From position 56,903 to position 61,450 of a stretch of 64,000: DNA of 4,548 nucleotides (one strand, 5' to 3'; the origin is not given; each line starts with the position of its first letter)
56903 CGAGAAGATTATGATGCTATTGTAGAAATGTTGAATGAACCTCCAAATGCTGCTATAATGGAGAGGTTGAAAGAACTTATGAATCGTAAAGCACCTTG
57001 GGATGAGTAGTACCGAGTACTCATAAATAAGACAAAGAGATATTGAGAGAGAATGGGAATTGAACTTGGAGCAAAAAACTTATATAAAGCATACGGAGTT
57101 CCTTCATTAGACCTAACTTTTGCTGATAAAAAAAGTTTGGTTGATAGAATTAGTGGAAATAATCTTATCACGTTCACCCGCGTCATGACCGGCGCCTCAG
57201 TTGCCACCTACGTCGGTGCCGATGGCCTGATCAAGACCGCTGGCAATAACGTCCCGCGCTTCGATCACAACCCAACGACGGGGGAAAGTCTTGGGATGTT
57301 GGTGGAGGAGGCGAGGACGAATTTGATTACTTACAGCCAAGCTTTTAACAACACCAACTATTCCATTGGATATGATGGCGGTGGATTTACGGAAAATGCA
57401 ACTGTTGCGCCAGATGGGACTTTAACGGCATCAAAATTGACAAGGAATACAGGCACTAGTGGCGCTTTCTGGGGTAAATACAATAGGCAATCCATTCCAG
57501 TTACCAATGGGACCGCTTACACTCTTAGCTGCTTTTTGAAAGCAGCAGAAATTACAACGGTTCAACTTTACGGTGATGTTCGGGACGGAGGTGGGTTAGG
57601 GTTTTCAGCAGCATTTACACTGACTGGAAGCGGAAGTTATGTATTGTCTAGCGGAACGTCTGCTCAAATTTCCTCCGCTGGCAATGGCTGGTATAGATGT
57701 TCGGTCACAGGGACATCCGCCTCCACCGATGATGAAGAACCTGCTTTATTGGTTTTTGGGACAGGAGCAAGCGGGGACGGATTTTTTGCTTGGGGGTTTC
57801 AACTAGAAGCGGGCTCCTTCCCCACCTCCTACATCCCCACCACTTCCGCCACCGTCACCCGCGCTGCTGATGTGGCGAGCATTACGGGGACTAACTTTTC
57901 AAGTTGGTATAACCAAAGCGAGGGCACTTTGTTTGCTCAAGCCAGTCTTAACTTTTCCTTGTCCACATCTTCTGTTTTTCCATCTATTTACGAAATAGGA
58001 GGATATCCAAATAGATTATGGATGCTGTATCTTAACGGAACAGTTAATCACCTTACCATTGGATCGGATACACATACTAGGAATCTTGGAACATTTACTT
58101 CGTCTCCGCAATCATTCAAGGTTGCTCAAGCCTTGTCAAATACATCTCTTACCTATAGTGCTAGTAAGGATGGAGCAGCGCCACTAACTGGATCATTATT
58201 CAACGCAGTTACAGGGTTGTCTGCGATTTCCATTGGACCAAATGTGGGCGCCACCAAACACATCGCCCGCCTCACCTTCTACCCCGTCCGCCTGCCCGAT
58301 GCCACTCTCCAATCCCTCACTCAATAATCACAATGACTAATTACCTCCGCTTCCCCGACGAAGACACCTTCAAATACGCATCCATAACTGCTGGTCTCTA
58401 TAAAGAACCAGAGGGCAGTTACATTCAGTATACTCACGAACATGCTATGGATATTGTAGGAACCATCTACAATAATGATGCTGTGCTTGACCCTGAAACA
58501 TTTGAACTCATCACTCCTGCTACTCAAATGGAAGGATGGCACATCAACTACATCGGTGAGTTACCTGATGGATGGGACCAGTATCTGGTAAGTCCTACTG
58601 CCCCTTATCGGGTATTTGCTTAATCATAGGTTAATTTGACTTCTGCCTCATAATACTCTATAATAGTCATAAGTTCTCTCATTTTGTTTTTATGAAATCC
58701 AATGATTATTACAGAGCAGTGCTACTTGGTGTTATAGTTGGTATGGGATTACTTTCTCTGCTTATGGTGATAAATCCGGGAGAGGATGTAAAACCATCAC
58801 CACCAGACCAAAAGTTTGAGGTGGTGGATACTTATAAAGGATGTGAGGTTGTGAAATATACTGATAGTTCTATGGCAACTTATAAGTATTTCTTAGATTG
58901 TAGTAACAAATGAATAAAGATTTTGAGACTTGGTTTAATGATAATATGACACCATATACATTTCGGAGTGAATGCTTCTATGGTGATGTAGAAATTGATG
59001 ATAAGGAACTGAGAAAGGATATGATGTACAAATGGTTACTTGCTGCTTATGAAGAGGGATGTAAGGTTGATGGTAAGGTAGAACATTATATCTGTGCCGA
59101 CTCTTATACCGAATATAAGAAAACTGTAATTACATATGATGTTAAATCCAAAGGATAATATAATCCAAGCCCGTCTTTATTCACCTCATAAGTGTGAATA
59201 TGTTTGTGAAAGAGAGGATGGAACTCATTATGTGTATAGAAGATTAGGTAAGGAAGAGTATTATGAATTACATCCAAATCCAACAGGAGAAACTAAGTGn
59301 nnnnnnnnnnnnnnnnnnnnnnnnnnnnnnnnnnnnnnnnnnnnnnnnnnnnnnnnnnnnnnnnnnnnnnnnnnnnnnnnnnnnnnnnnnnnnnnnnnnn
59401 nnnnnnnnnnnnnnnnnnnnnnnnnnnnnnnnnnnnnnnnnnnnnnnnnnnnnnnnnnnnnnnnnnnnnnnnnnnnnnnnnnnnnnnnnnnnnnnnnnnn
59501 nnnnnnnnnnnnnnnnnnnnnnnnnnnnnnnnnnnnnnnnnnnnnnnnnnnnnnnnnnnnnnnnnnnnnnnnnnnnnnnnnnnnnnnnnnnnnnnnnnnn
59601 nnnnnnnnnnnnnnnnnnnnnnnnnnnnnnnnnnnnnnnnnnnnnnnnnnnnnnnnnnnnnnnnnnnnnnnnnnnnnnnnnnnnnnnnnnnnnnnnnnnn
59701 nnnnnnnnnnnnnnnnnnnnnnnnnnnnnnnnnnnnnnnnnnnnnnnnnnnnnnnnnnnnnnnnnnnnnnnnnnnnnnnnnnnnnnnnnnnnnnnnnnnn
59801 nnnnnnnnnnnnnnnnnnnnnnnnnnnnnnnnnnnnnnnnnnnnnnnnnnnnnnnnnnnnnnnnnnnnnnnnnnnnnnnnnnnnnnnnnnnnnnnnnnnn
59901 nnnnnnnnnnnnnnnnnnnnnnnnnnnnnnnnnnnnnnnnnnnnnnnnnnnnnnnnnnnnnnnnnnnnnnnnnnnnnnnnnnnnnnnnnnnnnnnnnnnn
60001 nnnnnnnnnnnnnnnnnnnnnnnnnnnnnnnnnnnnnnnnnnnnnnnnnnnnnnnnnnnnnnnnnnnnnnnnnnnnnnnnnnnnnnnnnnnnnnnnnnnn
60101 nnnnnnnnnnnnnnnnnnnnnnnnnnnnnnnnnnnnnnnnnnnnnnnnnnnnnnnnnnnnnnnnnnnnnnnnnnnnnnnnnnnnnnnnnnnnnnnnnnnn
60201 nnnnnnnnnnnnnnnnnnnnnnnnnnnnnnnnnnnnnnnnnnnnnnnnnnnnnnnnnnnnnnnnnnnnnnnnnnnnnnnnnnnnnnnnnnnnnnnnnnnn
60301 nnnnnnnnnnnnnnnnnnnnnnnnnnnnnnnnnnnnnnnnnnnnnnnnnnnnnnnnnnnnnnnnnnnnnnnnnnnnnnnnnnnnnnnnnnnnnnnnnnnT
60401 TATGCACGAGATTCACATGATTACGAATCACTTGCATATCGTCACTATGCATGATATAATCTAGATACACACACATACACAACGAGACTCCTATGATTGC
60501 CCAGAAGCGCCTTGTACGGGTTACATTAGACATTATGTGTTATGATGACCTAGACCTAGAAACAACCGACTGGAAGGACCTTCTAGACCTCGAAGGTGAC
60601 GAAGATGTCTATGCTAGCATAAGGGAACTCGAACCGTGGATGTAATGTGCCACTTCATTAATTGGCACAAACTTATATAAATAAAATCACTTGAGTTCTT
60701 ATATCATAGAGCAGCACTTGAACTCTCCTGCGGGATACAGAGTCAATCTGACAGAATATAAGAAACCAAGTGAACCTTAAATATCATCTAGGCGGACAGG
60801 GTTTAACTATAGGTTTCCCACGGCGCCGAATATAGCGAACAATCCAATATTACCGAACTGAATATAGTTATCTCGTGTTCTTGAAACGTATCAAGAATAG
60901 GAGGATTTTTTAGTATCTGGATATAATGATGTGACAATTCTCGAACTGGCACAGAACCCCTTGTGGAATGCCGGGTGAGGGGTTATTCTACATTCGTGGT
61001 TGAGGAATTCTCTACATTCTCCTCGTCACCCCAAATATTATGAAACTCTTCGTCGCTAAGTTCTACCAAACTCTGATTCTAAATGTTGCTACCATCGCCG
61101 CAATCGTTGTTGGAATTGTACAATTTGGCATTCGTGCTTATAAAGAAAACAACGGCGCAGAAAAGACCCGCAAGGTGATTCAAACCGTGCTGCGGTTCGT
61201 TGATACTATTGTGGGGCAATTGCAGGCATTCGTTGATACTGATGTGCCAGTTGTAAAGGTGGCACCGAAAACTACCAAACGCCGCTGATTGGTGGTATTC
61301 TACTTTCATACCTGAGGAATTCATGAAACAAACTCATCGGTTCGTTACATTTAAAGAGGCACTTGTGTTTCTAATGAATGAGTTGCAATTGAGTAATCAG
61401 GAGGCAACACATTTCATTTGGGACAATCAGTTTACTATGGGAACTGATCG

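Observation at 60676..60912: Candidate ~225-nt structured late non-coding RNA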

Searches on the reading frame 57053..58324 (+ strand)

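Call 90: search_protein_families(library=phrogs, proteins=[window:57053-58324:+], max_evalue=0.00001)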
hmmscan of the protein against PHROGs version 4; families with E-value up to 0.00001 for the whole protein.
window:57053-58324:+ (424 aa): 4 families
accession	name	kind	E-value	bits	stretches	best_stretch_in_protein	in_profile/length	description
phrog_5939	-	tail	3.9e-85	287.9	1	17-424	355-762/801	tail protein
phrog_34853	-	unknown function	1.1e-26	94.6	1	45-276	34-266/555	-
phrog_1419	-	tail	8.1e-18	65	1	33-325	395-684/793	tail protein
phrog_11600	-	unknown function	3.6e-10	40.8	1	46-279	66-296/343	-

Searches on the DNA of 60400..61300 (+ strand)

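Call 4: search_rna_families(source=window, start=60400, end=61200, threshold=evalue, max_evalue=10, show_alignments=3)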
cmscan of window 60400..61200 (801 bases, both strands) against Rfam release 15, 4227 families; matches with E-value up to 10: 3.
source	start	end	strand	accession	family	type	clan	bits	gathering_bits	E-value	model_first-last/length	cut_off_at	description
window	60638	60721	+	RF04216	mir-509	Gene; miRNA;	CL00136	18.2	64.5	0.76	1-82/82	no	mir-509 microRNA precursor family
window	60736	60789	-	RF02052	STnc630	Gene; sRNA;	-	14.3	55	8.4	1-166/166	no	Enterobacterial sRNA STnc630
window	60995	61129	+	RF00114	S15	Cis-reg; leader;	CL00121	12.3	39.5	4.7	1-117/117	no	Ribosomal S15 leader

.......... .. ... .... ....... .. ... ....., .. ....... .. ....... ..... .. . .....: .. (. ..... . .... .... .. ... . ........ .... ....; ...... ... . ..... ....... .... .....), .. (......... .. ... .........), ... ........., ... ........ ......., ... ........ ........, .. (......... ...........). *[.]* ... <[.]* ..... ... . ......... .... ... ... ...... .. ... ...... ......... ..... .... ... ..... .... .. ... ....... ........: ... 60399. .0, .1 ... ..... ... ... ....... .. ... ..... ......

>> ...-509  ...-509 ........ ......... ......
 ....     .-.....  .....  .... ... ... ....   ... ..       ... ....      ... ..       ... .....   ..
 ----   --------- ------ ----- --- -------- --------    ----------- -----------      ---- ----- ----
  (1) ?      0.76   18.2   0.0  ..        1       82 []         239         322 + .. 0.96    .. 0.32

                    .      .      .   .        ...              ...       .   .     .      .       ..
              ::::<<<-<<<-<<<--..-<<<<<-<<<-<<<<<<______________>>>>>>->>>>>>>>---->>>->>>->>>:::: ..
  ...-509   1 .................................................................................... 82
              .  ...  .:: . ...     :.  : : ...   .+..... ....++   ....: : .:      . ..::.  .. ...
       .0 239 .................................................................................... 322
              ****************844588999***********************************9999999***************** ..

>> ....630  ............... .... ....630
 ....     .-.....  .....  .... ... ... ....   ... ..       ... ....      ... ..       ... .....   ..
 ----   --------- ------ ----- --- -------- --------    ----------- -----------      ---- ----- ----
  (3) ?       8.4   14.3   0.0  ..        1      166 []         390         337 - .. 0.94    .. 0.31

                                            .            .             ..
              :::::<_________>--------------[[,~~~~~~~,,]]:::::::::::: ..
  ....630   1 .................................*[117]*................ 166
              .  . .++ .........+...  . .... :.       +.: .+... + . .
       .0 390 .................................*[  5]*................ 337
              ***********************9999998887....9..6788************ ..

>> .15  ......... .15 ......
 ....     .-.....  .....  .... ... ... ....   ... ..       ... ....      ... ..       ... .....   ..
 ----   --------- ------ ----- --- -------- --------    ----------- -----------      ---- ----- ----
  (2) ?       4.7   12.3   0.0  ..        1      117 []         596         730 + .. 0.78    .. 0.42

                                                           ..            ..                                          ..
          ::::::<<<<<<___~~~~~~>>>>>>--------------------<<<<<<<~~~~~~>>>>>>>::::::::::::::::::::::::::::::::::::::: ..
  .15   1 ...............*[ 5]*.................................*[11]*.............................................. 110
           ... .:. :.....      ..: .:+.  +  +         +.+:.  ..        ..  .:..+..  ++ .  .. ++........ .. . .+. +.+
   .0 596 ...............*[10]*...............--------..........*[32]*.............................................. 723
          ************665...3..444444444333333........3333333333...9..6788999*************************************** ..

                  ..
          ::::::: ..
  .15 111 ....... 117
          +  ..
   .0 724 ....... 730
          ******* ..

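Call 7: search_dna_similar(query=window:60400-61300:+, collection=phages, mode=distant, max_rows=40)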
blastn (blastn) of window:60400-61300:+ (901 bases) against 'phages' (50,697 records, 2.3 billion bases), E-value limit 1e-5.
Records with a match: 6; places in all: 8; records where one place covers at least 80% of the query: 0.
Best place of each record, by identity: 60-80% 6.
By first word of the organism name: Synechococcus 6.
By host as written in the record: Synechococcus sp. KCZYC6 2; Synechococcus sp. WH7803 2; Synechococcus sp. WH 7803 2.
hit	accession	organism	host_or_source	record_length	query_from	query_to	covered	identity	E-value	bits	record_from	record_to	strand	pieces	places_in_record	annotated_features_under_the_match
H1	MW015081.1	Synechococcus phage S-SRM01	Synechococcus sp. KCZYC6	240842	1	214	24%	71.0%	8e-21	108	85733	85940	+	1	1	hypothetical protein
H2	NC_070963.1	Synechococcus phage S-SRM01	Synechococcus sp. KCZYC6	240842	1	214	24%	71.0%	8e-21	108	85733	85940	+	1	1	hypothetical protein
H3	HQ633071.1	Synechococcus phage S-SKS1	Synechococcus sp. WH7803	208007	70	257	21%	69.3%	2e-8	66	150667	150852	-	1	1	hypothetical protein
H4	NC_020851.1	Synechococcus phage S-SKS1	Synechococcus sp. WH7803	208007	70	257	21%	69.3%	2e-8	66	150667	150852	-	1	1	hypothetical protein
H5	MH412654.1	Synechococcus phage S-T4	Synechococcus sp. WH 7803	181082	32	158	14%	73.9%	2e-10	74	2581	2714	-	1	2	hypothetical protein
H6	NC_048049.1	Synechococcus phage S-T4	Synechococcus sp. WH 7803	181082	32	158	14%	73.9%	2e-10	74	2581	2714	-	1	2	hypothetical protein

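Call 33: get_annotated_region(hit=H1, flank=3000)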
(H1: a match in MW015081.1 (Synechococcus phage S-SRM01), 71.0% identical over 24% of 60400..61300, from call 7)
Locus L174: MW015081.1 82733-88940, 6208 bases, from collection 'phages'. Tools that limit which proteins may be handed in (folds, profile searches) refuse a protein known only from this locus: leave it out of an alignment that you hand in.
description: Synechococcus phage S-SRM01, complete genome.
organism: Synechococcus phage S-SRM01 (NCBI taxid 2781608)
taxonomy: Viruses; Duplodnaviria; Heunggongvirae; Uroviricota; Caudoviricetes; Kyanoviridae; Serangoonvirus; Serangoonvirus essarone
host: Synechococcus sp. KCZYC6; source: Serangoon Reservoir; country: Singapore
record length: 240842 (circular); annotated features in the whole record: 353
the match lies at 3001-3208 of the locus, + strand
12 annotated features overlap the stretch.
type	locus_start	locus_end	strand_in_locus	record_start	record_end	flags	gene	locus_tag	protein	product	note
CDS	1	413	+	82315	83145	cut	-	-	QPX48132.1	hypothetical protein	-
CDS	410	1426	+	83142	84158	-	-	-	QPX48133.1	hypothetical protein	-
CDS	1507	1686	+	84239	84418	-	-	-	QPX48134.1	hypothetical protein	-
CDS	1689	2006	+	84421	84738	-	-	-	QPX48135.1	hypothetical protein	-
CDS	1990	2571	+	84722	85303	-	-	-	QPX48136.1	hypothetical protein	-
CDS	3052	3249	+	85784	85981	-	-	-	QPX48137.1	hypothetical protein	-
CDS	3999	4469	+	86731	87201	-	-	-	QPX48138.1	hypothetical protein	-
CDS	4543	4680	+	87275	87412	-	-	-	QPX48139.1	hypothetical protein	-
CDS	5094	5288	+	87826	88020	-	-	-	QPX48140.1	hypothetical protein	-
CDS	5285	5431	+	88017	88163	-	-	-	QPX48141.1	hypothetical protein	-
CDS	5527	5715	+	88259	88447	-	-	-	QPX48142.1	hypothetical protein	-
CDS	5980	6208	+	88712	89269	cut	-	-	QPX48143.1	hypothetical protein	-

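Call 54: get_annotated_region(hit=H3, flank=2500)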
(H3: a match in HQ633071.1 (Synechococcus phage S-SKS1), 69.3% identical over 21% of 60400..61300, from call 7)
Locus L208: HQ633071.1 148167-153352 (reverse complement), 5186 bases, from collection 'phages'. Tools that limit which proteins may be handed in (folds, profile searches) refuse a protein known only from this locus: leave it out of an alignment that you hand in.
description: Synechococcus phage S-SKS1 genomic sequence.
organism: Synechococcus phage S-SKS1 (NCBI taxid 754042)
taxonomy: Viruses; Duplodnaviria; Heunggongvirae; Uroviricota; Caudoviricetes; Llyrvirus; Llyrvirus SSKS1
host: Synechococcus sp. WH7803; source: North Atlantic; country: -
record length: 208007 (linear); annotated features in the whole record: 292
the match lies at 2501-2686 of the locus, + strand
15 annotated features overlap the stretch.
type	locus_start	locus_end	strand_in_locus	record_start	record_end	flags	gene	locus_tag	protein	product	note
CDS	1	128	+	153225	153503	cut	-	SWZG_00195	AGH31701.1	hypothetical protein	-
CDS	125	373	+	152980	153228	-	-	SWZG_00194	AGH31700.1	hypothetical protein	-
CDS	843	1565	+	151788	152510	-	-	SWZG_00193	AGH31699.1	hypothetical protein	-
CDS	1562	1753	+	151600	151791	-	-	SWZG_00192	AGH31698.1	hypothetical protein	-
CDS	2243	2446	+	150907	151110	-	-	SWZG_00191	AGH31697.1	hypothetical protein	-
CDS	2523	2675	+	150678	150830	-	-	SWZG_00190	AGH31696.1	hypothetical protein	-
CDS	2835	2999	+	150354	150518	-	-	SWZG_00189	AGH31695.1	hypothetical protein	-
CDS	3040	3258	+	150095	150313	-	-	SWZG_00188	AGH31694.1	hypothetical protein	-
CDS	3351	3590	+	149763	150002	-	-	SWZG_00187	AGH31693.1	hypothetical protein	-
CDS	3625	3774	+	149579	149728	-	-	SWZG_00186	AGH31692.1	hypothetical protein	-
CDS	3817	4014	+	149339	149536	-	-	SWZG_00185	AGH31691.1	hypothetical protein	-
CDS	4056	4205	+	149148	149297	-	-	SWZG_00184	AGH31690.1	hypothetical protein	-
CDS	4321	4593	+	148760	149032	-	-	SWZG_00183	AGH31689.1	hypothetical protein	-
CDS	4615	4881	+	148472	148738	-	-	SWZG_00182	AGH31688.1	hypothetical protein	-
CDS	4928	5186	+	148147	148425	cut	-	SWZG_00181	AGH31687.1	hypothetical protein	-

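Call 55: get_annotated_region(hit=H5, flank=2500)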
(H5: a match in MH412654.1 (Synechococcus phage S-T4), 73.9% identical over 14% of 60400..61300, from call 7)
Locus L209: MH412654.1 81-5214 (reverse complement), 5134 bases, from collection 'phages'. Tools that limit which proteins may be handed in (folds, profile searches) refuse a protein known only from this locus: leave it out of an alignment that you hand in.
description: Synechococcus phage S-T4, complete genome.
organism: Synechococcus phage S-T4 (NCBI taxid 2268578)
taxonomy: Viruses; Duplodnaviria; Heunggongvirae; Uroviricota; Caudoviricetes; Kyanoviridae; Tamkungvirus; Tamkungvirus ST4
host: Synechococcus sp. WH 7803; source: -; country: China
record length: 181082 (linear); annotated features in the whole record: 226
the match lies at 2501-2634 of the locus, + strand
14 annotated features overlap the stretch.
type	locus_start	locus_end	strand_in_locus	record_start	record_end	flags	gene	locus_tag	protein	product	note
CDS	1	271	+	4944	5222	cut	-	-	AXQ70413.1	hypothetical protein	-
CDS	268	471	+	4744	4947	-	-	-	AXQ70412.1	hypothetical protein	-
CDS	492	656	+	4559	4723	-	-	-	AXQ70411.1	hypothetical protein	-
CDS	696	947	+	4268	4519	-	-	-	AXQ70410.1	hypothetical protein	-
CDS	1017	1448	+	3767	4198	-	-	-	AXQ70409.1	hypothetical protein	protein of unknown function (plasmid)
CDS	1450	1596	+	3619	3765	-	-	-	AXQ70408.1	hypothetical protein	-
CDS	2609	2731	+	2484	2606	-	-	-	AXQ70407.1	hypothetical protein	-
CDS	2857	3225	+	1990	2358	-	-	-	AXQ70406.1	hypothetical protein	-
CDS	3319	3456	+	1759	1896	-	-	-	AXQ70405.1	hypothetical protein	-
CDS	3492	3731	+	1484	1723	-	-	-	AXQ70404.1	hypothetical protein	-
CDS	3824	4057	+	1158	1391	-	-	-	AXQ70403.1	hypothetical protein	-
CDS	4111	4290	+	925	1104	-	-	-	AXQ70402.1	hypothetical protein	-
CDS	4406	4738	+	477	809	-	-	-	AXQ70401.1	hypothetical protein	-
CDS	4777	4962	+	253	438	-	-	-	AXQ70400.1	hypothetical protein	-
